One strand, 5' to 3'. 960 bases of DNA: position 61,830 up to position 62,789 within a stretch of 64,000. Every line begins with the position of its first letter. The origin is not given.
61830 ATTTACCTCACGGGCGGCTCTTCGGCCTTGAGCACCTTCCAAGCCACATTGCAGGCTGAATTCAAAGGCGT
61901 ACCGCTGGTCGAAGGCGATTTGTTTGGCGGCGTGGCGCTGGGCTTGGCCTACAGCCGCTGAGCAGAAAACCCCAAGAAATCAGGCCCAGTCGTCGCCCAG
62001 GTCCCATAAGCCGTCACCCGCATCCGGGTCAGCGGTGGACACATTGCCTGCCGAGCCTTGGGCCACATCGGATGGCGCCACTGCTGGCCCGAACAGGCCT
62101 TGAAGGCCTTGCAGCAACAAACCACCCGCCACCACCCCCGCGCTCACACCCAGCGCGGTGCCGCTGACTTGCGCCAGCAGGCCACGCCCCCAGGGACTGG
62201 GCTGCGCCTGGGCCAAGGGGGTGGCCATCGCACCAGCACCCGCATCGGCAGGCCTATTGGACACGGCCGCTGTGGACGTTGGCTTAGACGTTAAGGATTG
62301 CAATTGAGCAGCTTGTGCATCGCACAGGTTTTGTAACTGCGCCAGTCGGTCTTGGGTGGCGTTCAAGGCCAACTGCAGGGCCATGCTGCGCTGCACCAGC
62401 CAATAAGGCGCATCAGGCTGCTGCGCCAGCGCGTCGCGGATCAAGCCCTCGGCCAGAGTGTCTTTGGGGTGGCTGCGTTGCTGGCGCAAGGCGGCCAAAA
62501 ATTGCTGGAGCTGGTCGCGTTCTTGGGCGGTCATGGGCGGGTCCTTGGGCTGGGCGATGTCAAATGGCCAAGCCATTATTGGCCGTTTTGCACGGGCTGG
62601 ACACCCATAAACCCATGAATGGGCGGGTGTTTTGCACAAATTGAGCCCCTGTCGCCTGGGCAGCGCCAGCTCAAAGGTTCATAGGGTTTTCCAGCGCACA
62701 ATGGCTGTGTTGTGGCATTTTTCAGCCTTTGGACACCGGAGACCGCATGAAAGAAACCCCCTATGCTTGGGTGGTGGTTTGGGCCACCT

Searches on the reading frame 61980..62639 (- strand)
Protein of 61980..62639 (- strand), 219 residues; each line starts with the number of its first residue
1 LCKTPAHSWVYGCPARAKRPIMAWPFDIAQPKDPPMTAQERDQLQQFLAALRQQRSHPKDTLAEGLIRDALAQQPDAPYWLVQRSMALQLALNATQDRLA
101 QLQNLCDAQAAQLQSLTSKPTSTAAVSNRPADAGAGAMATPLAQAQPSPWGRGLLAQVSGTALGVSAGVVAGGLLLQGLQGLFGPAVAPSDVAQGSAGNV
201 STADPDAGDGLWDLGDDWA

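Call 22: search_protein_families(library=pfam, proteins=[window:61980-62639:-], max_evalue=0.00001)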
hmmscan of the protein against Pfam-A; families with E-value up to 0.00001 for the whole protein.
window:61980-62639:- (219 aa): 1 family
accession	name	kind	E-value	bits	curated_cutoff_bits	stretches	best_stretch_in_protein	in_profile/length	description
PF09849.14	DUF2076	-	7.1e-18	66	38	1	36-128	1-93/265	Uncharacterized protein conserved in bacteria (DUF2076)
